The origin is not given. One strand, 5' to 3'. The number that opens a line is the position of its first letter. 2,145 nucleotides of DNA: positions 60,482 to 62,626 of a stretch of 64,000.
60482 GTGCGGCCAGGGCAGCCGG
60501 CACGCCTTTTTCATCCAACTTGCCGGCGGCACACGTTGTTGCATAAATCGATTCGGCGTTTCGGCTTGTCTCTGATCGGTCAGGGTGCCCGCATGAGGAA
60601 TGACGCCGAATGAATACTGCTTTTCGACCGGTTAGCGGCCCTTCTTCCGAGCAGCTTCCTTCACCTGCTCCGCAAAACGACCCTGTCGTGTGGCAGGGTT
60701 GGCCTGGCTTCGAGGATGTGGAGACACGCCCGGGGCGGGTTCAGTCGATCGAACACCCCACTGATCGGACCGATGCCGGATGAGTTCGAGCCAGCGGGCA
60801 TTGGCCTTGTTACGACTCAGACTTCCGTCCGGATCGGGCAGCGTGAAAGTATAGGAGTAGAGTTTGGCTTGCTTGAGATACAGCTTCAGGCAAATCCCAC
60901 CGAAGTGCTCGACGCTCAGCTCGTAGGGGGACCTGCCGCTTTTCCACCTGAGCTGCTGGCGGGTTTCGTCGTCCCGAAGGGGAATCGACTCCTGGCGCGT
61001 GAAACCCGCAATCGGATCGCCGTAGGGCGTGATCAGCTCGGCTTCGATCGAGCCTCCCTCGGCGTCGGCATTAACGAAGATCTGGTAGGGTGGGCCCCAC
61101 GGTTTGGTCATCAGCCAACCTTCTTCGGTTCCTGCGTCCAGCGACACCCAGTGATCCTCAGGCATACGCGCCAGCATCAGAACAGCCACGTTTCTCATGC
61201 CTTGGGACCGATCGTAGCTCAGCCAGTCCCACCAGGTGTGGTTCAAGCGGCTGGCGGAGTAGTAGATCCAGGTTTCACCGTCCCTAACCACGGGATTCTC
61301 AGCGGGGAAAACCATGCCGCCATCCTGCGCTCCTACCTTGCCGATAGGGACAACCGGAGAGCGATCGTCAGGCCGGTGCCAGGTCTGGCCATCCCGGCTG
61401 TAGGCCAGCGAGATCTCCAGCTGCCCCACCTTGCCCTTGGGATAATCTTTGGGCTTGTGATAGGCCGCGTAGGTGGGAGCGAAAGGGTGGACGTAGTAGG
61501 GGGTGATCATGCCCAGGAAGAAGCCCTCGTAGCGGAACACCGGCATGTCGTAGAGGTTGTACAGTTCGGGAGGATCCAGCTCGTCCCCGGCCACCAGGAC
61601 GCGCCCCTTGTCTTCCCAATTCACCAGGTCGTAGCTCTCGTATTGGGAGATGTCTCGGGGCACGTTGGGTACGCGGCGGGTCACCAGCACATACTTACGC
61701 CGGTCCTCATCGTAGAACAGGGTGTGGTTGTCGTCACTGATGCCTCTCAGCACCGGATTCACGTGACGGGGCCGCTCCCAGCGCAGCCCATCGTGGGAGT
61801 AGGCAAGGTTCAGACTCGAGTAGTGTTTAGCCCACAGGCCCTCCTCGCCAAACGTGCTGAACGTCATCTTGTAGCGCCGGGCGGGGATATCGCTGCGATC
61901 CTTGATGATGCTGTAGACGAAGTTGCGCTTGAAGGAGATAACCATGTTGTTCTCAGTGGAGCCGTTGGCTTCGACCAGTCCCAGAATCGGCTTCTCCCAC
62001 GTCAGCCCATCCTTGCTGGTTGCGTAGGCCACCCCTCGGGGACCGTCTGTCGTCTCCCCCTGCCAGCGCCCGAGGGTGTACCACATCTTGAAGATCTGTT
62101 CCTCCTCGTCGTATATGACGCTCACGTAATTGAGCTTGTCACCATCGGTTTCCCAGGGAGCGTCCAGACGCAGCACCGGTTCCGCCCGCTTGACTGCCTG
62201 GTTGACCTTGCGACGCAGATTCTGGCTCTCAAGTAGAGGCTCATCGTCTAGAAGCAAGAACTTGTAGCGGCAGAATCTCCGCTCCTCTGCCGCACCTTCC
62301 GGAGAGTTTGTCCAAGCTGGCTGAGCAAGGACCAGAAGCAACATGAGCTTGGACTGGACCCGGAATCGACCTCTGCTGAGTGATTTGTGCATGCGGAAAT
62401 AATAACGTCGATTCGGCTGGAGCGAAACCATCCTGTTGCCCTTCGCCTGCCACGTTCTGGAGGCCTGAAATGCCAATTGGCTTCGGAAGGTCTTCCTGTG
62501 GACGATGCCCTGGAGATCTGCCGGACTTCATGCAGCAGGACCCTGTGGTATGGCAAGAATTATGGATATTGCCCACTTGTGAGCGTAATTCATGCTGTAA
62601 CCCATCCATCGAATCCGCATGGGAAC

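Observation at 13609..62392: Hyper-expanded family of secreted Asp-box beta-propeller proteins with a near-invariant C-terminus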

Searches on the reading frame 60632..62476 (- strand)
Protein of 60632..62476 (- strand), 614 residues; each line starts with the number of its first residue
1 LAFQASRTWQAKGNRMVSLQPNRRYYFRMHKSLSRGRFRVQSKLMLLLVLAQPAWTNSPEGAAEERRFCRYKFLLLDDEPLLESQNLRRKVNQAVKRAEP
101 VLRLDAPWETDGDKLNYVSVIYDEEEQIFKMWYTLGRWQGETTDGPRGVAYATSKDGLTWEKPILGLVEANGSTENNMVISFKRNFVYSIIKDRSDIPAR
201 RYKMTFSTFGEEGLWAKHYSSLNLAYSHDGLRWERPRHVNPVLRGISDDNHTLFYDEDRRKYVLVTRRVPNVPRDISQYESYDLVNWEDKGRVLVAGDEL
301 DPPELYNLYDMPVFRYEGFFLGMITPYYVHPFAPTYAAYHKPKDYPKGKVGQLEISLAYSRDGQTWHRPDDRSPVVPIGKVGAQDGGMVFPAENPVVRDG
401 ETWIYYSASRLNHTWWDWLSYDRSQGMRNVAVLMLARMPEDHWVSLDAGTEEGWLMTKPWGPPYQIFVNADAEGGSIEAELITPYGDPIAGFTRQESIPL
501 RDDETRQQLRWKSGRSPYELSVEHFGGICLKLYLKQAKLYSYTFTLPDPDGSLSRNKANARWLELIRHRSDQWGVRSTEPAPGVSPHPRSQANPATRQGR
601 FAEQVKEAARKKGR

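Call 4: search_protein_families(library=pfam, proteins=[window:60632-62476:-], max_evalue=1)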
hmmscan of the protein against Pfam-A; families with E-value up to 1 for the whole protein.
window:60632-62476:- (614 aa): 3 families
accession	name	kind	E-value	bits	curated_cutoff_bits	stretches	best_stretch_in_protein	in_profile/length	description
PF04616.20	Glyco_hydro_43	-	0.00026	20.9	32.2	1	240-301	3-60/288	Glycosyl hydrolases family 43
PF25212.1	HVO_A0114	-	0.15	12.3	27.6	1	264-293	45-74/84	HVO_A0114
PF06613.17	KorB_C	-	0.36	11.2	25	0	420-452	13-44/59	KorB C-terminal beta-barrel domain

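Call 5: search_protein_families(library=ncbifam, proteins=[window:60632-62476:-], max_evalue=1)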
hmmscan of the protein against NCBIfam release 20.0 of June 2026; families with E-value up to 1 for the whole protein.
window:60632-62476:- (614 aa): 1 family
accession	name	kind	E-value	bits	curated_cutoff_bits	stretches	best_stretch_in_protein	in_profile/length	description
NF052550.1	BManbPhaseBMBP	equivalog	3.9e-06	26.4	450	1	116-296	27-185/296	beta-1,2-mannobiose phosphorylase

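Call 66: find_homologous_proteins(query=window:60632-62347:-, max_evalue=0.00001)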
Query window:60632-62347:- (571 aa): 1492 proteins with E <= 0.00001 among 8000 candidates; the best 120 are listed.
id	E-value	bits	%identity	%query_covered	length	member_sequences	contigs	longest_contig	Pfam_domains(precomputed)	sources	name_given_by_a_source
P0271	0.0e+0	1325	98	100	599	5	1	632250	-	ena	-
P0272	0.0e+0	1081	78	100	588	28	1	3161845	-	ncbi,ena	-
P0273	0.0e+0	1067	77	100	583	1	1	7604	-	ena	-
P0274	0.0e+0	1049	78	98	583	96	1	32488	-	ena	-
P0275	0.0e+0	1029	74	99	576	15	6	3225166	-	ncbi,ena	-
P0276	0.0e+0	1026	74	99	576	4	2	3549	-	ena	-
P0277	3.0e-277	939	72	92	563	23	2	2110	-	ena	-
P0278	6.9e-275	931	72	91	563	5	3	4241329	-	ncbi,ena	-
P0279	7.2e-268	908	70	95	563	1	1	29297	-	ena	-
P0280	4.7e-218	744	59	95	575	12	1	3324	-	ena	-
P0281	5.0e-213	727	58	95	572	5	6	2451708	-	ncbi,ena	-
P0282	9.8e-209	713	58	91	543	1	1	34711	-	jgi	-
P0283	2.8e-206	705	56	93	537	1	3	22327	-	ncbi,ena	-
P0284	1.7e-205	702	56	91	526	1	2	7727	-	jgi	-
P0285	5.0e-204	697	56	90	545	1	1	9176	-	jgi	-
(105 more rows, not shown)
